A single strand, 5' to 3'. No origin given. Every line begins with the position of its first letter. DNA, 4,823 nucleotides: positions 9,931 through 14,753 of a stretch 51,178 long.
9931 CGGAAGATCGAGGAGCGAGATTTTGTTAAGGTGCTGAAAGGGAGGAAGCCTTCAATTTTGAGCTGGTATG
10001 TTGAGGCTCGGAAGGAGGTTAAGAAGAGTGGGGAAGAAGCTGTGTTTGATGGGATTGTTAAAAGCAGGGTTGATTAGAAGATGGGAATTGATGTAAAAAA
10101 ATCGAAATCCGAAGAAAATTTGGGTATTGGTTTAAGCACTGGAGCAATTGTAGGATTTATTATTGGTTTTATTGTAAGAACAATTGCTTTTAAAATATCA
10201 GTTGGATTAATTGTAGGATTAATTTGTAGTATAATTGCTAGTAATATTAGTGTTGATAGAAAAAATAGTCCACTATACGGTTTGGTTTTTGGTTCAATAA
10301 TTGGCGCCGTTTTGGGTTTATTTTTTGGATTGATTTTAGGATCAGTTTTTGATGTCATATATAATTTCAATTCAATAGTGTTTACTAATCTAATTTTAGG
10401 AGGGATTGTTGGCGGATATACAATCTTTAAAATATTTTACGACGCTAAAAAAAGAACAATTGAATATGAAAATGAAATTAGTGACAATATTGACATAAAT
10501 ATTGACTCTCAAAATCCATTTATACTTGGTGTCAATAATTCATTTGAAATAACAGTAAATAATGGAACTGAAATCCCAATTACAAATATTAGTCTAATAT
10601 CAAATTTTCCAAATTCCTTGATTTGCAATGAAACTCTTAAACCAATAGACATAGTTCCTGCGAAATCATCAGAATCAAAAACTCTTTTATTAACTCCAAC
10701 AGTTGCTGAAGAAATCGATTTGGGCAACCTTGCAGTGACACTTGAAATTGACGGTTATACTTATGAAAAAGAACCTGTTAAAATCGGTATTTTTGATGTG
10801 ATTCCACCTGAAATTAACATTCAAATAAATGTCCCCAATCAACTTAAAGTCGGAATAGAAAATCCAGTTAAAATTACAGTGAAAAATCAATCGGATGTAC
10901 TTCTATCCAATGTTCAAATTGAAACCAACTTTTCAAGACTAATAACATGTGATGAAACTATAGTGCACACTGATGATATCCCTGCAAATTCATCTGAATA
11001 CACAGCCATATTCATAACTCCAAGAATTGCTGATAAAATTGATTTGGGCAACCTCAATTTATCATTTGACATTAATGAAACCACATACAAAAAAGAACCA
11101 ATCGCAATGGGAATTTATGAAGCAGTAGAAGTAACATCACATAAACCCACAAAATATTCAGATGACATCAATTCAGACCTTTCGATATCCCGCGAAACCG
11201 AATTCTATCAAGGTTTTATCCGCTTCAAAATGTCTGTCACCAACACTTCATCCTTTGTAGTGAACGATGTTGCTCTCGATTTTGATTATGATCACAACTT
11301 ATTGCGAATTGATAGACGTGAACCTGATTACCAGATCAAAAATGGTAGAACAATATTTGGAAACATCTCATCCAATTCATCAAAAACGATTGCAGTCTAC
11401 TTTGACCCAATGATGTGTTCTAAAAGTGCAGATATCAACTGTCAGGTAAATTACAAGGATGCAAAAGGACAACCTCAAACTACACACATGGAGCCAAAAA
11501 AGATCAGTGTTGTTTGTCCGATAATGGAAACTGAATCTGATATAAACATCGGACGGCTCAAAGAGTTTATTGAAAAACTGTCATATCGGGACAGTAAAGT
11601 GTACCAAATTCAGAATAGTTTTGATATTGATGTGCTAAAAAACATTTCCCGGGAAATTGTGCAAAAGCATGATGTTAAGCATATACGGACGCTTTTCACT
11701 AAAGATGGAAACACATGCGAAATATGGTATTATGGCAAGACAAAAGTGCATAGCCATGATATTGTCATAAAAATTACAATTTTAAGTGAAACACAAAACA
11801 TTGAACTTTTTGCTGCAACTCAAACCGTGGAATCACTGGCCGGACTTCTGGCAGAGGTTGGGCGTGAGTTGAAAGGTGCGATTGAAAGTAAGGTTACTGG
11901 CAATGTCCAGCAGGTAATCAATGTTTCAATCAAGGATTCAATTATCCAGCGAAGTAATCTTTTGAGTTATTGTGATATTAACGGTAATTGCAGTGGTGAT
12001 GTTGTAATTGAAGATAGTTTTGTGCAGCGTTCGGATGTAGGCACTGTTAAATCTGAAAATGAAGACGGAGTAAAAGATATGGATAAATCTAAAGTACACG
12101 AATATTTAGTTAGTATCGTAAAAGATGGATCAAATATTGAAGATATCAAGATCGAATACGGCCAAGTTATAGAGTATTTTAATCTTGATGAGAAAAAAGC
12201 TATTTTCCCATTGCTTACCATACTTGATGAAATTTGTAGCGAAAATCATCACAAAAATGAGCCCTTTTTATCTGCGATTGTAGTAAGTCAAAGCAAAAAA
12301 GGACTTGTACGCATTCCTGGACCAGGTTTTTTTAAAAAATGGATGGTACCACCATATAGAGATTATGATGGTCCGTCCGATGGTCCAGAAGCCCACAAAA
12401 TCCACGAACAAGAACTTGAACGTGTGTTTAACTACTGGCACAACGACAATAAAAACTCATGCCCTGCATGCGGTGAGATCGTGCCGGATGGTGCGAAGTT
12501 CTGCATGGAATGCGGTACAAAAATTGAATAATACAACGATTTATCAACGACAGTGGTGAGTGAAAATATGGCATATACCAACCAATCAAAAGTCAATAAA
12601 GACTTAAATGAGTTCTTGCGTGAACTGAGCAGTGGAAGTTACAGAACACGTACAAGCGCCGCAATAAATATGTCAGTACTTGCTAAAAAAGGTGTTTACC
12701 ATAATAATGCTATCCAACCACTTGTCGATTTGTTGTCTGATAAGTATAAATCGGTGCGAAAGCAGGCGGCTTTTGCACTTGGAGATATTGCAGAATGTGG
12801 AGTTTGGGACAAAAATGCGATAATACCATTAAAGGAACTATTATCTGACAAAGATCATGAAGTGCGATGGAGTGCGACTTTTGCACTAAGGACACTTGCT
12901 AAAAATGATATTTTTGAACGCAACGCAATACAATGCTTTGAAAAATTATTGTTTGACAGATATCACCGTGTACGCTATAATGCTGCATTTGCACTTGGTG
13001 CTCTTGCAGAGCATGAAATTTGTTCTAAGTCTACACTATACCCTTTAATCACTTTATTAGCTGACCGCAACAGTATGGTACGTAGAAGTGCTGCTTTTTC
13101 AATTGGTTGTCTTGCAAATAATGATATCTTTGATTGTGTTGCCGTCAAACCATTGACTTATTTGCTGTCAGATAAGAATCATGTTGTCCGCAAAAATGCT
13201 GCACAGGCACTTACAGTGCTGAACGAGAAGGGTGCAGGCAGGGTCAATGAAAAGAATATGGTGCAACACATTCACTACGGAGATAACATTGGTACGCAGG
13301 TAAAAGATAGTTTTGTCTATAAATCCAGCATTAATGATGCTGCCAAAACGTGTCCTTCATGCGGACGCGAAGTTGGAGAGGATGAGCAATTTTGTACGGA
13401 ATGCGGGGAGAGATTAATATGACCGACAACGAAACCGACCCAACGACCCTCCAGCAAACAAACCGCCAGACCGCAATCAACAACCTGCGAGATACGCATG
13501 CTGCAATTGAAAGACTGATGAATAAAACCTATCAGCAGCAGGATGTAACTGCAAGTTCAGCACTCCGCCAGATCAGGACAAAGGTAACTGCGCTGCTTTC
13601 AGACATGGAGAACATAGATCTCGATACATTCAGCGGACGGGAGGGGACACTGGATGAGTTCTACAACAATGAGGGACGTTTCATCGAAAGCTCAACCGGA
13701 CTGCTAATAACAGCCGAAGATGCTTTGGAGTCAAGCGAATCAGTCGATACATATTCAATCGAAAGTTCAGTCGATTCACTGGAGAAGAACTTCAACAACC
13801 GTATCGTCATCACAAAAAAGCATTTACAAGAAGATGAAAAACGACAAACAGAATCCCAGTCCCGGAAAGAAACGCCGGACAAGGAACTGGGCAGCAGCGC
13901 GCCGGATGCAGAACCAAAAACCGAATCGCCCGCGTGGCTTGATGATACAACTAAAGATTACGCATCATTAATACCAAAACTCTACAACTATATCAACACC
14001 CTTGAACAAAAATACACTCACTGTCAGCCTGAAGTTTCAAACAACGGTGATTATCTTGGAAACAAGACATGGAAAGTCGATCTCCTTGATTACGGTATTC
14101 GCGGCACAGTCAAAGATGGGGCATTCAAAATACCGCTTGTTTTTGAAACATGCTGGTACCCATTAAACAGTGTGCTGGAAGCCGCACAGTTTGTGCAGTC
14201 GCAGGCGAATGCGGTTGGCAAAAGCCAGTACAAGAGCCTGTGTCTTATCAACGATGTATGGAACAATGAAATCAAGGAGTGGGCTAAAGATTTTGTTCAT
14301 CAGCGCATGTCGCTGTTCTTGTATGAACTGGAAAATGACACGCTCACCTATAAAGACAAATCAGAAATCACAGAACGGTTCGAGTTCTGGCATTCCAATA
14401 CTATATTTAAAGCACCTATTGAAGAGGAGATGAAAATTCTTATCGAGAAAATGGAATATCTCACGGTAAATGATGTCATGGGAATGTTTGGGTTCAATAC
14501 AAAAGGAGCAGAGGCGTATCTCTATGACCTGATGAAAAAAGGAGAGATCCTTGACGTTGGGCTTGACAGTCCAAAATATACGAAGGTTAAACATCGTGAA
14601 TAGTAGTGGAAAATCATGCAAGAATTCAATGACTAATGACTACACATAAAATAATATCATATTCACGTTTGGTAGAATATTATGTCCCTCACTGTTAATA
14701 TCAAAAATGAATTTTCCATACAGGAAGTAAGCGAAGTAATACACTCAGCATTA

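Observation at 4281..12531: Shared cytoplasmic CARDB-like plus unknown alpha/beta module between the PEGA surface protein and the polytopic membrane protein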

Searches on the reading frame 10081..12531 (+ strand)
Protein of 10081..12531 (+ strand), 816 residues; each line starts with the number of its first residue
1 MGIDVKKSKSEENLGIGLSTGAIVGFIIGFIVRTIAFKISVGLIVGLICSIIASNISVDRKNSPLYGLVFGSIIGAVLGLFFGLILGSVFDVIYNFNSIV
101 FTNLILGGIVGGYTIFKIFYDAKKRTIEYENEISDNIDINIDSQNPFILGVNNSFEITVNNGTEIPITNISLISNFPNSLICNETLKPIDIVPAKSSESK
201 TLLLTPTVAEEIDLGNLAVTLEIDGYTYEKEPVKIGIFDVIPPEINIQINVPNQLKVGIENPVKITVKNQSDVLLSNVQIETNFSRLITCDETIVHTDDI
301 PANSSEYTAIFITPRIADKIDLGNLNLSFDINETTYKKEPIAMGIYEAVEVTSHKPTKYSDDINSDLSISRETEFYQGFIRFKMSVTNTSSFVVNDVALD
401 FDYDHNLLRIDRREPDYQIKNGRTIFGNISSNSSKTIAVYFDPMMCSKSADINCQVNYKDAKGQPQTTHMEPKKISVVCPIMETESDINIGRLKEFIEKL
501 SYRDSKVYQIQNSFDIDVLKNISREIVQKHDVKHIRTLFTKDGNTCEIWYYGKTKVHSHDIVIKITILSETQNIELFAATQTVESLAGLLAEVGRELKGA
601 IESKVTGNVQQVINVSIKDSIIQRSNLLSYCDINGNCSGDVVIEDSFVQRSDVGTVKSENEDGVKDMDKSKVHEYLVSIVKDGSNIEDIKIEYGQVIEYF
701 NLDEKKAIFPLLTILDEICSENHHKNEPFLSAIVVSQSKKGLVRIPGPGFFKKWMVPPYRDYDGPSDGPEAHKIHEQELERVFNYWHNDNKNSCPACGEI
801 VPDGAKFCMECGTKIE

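Call 4: search_protein_families(library=pfam, proteins=[window:10081-12531:+], max_evalue=0.1)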
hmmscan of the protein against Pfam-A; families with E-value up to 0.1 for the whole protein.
window:10081-12531:+ (816 aa): 7 families
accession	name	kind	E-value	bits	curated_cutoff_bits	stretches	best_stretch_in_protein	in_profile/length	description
PF13240.11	Zn_Ribbon_1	-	2.6e-07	30.7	25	1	794-814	2-22/23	zinc-ribbon domain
PF13248.11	Zn_ribbon_3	-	4.4e-06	26.4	27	1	791-815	2-26/26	zinc-ribbon domain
PF12773.13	DZR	-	0.0001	22.8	27.3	1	794-815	1-22/45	Double zinc ribbon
PF17032.10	Zn_ribbon_15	-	0.02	16.1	28.9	1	787-812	48-73/73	zinc-ribbon family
PF24463.1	DUF7577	-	0.024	14.7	28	1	794-813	5-24/27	Domain of unknown function (DUF7577)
PF18912.6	DZR_2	-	0.04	14.2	27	1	793-815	9-31/56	Double zinc ribbon domain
PF24460.1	DUF7575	-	0.082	12.7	28.5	0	791-815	3-27/28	Domain of unknown function (DUF7575)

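Call 8: find_homologous_proteins(query=window:10453-12528:+)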
Query window:10453-12528:+ (692 aa): 146 proteins with E <= 0.001 among 8000 candidates; the best 120 are listed.
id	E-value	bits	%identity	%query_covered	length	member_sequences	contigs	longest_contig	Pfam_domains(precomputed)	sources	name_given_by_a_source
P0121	0.0e+0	1552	100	100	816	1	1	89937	PF13240.12,PF13248.12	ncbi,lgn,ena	-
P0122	0.0e+0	1173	78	100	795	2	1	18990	-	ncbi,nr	ncbi:MAG TPA: hypothetical protein C5S51_10410 [Methanosarcinaceae archaeon]|nr:hypothetical protein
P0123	0.0e+0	1022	66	95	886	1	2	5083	-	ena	-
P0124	1.9e-288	977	87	74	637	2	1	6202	-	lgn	-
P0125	4.5e-283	959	80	78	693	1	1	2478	PF13240.12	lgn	-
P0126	2.1e-281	953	74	83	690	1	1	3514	PF14470.13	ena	-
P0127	2.8e-280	950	75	83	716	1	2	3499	PF14470.13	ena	-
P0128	1.4e-234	799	79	66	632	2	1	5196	PF13240.12,PF14470.13,PF13248.12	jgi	jgi:hypothetical protein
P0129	5.3e-231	787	79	66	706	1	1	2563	PF14470.13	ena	-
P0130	3.0e-227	774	90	45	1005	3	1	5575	PF14470.13,PF22399.2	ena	-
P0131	7.1e-225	767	81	61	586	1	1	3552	PF14470.13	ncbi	-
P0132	1.0e-224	766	80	61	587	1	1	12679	PF13240.12,PF12773.14,PF14470.13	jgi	-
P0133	3.0e-221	755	65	78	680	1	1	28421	PF14470.13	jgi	-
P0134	7.2e-218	743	73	68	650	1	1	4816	PF13240.12,PF13248.12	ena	-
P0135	6.2e-216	737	79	59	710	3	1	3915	PF13240.12,PF02893.27,PF14470.13,PF13248.12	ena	-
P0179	6.3e-112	393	59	43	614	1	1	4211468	PF03781.23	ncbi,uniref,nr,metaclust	ncbi:hypothetical protein MSMTP_2820 [Methanosarcina sp. MTP4]|uniref:SUMF1/EgtB/PvdO family nonheme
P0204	1.1e-103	366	56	43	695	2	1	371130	PF03781.23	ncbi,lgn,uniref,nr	ncbi:SUMF1/EgtB/PvdO family nonheme iron enzyme [Methanococcoides sp. AM1]|uniref:SUMF1/EgtB/PvdO fa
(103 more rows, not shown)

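Call 27: find_encoding_contigs(protein=P0121, flank=10000, max_places=3)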
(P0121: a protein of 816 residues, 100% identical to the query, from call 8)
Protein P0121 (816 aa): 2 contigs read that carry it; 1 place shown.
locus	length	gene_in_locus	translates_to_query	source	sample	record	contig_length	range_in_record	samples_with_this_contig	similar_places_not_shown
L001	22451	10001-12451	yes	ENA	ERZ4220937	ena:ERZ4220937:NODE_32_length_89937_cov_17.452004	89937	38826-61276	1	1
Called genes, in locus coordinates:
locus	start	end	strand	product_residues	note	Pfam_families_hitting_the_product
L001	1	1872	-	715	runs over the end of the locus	PF13620:CarboxypepD_reg (faint), PF08308:PEGA, PF20608:Phage_tube_C (faint), PF08308:PEGA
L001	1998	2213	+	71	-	-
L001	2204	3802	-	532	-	PF14104:DUF4277, PF01609:DDE_Tnp_1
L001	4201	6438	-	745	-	PF07705:CARDB (faint), PF10633:NPCBM_assoc (faint), PF13620:CarboxypepD_reg (faint), PF13715:CarbopepD_reg_2 (faint), PF08308:PEGA, PF13240:Zn_Ribbon_1 (weak)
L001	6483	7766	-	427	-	PF01145:Band_7, PF13240:Zn_Ribbon_1 (weak), PF13248:Zn_ribbon_3 (faint)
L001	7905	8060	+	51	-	-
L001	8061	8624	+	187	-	-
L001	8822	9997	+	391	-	PF00004:AAA, PF07724:AAA_2 (weak), PF17862:AAA_lid_3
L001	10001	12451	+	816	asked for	PF13248:Zn_ribbon_3 (weak), PF13240:Zn_Ribbon_1 (weak)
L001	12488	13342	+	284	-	-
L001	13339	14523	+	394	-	-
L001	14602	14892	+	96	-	-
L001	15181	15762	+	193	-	PF00149:Metallophos, PF12850:Metallophos_2, PF14582:Metallophos_3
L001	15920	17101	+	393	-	PF02308:MgtC, PF13194:DUF4010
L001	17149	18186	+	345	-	PF00753:Lactamase_B (weak), PF12706:Lactamase_B_2 (faint)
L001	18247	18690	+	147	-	-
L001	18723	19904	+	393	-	PF02005:TRM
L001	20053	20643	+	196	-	PF22665:WHD_DUF6293 (faint)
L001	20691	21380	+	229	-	PF24872:DUF2110_N, PF09883:DUF2110, PF24873:DUF2110_C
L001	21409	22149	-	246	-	PF01022:HTH_5, PF02830:V4R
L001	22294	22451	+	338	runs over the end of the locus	PF18093:Trm5_N (weak), PF25133:TYW2_N_2, PF02475:TRM5-TYW2_MTfase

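Call 47: predict_structure(alignment_id=A2)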
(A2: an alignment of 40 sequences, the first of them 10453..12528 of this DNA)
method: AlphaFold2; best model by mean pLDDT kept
length: 692 residues; sequences in the alignment: 40
mean_pLDDT: 82.6   pTM: 0.38
mean pLDDT of the five models: 82.6, 82.0, 81.3, 81.3, 80.7
residues with pLDDT >= 90: 306; 70-90: 266; 50-70: 86; < 50: 34
segments of 3 or more residues with pLDDT < 50: 229-239, 521-540
pLDDT, mean of each block of 10 residues (from residue 1): 69 92 92 95 93 90 91 95 92 93 92 93 91 90 94 96 91 93 93 93 92 93 77 37 85 83 91 92 84 87 92 89 77 89 87 57 60 79 85 89 76 77 82 81 88 87 84 88 77 55 61 63 37 35 89 96 93 91 90 90 92 72 77 64 83 92 72 75 83 75
secondary structure, 60 per line:
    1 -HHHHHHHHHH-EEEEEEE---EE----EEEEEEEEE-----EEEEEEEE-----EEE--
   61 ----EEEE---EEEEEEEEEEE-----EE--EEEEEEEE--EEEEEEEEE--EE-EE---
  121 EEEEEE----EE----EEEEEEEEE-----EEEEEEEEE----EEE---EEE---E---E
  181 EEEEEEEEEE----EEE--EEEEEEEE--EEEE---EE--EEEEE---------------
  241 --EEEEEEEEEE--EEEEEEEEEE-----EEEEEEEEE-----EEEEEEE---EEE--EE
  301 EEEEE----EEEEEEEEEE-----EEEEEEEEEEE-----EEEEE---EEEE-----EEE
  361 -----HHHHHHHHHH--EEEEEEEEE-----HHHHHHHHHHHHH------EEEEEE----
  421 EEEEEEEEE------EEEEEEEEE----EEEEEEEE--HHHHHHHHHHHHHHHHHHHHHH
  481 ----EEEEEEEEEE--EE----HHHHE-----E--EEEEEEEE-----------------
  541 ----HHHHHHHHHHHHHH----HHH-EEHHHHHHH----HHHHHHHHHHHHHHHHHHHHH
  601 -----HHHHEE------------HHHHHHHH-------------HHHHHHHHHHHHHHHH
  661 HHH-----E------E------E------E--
elements in order (helices of 4 or more, strands of 3 or more residues): H2-11 E13-19 E29-37 E43-50 E56-58 E65-68 E72-82 E92-99 E102-110 E121-126 E137-145 E151-159 E164-166 E170-172 E180-190 E195-197 E200-207 E210-213 E221-225 E243-252 E255-264 E270-278 E284-290 E294-296 E299-305 E310-319 E325-335 E341-345 E349-352 E358-360 H366-375 E378-386 H392-404 E411-416 E421-429 E436-444 E449-456 H459-480 E485-494 H503-506 E516-523 H545-558 H569-575 H580-600 H606-609 H624-631 H645-663

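Call 50: find_encoding_contigs(protein=P0179, flank=8000, max_places=2)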
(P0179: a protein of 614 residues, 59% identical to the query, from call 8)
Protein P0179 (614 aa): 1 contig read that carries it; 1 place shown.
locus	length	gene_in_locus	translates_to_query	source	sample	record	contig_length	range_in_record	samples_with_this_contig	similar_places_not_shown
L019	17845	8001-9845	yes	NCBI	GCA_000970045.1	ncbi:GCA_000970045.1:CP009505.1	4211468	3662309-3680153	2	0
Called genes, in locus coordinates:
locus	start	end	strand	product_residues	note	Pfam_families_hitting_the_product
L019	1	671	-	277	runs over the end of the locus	-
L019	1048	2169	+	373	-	PF04015:DUF362, PF12797:Fer4_2 (faint), PF00037:Fer4 (faint), PF12838:Fer4_7 (weak), PF13237:Fer4_10 (weak), PF14697:Fer4_21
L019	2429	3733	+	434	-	PF13173:AAA_14, PF13635:DUF4143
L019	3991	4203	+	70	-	PF00684:DnaJ_CXXCXGXG (weak), PF18912:DZR_2 (faint), PF12773:DZR (faint)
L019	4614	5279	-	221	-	-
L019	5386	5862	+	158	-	-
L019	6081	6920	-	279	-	PF25213:HVO_A0261_N (weak), PF08350:FilR1_middle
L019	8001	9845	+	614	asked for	PF03781:FGE-sulfatase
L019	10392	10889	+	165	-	-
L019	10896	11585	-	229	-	-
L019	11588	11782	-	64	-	-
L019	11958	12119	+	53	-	-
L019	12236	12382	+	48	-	-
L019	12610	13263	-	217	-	PF01863:YgjP-like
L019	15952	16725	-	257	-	PF00004:AAA (faint), PF20720:nSTAND3 (faint), PF01695:IstB_IS21, PF00308:Bac_DnaA (weak)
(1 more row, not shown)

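Call 51: find_encoding_contigs(protein=P0204, flank=8000, max_places=2)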
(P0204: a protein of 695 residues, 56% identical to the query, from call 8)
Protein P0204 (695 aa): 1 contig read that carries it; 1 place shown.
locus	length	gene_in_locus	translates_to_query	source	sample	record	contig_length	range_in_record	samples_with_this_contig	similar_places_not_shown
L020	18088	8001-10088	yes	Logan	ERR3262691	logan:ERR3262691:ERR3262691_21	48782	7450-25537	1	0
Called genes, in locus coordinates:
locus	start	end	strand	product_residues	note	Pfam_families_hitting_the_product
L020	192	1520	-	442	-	PF04326:SLFN_AlbA_2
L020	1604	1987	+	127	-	-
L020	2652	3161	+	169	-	-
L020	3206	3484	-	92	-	-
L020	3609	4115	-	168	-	-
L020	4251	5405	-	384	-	PF01443:Viral_helicase1 (faint), PF13245:AAA_19 (weak), PF00580:UvrD-helicase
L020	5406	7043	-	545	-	PF02463:SMC_N, PF13175:AAA_15, PF13476:AAA_23, PF13514:AAA_27 (weak), PF13555:AAA_29 (weak), PF13304:AAA_21, PF20469:OLD-like_TOPRIM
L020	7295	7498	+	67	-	-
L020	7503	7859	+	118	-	-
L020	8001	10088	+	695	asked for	PF03781:FGE-sulfatase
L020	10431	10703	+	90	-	PF02680:DUF211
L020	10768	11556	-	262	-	PF01728:FtsJ, PF13847:Methyltransf_31 (faint), PF01938:TRAM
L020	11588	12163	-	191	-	PF23421:DUF7109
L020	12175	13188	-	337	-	PF18859:acVLRF1, PF03464:eRF1_2, PF18854:baeRF_family10 (weak)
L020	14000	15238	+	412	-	PF02441:Flavoprotein, PF04127:DFP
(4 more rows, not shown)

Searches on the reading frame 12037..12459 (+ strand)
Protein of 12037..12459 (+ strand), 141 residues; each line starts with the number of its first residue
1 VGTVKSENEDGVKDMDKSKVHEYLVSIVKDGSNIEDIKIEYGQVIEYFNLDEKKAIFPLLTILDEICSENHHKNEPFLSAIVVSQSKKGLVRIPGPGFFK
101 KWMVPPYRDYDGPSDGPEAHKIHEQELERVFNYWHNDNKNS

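Call 40: search_protein_families(library=pfam, proteins=[window:12037-12459:+], max_evalue=10)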
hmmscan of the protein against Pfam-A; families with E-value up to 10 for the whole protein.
seq(141 aa): 0 families

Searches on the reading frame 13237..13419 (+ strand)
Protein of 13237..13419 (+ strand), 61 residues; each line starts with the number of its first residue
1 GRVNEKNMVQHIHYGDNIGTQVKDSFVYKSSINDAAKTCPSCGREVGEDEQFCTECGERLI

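Call 62: find_homologous_proteins(query=window:13237-13419:+, max_evalue=0.01)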
Query seq(61 aa) (61 aa): 1 proteins with E <= 0.01 among 1 candidates.
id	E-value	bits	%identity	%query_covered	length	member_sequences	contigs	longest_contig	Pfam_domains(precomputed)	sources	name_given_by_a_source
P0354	2.6e-13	67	59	92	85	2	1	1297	PF13240.12,PF13248.12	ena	-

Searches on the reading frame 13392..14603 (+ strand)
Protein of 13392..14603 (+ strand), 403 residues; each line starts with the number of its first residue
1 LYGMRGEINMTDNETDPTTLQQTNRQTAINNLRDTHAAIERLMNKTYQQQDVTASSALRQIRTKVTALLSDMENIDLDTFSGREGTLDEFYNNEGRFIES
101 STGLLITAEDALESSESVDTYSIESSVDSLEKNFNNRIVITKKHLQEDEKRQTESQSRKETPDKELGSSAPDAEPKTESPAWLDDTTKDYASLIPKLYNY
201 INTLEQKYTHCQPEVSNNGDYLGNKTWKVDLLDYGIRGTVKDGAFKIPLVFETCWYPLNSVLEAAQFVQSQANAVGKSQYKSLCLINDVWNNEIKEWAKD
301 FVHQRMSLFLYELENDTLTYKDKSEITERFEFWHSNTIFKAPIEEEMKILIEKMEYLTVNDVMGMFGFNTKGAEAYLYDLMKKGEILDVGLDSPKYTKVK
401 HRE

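Call 4: search_protein_families(library=pfam, proteins=[window:13392-14603:+], max_evalue=0.1)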
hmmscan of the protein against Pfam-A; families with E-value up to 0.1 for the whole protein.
window:13392-14603:+ (403 aa): 1 family
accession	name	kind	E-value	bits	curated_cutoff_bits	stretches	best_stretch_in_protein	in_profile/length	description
PF06163.17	DUF977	-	0.046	14.2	22.1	0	348-389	18-59/134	Bacterial protein of unknown function (DUF977)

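Call 40: search_protein_families(library=pfam, proteins=[window:13392-14600:+], max_evalue=10)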
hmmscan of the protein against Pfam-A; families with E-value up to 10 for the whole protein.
window:13392-14600:+ (403 aa): 1 family
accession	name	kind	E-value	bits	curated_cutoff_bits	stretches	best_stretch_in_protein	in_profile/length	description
PF06163.17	DUF977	-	0.046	14.2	22.1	1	348-389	18-59/134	Bacterial protein of unknown function (DUF977)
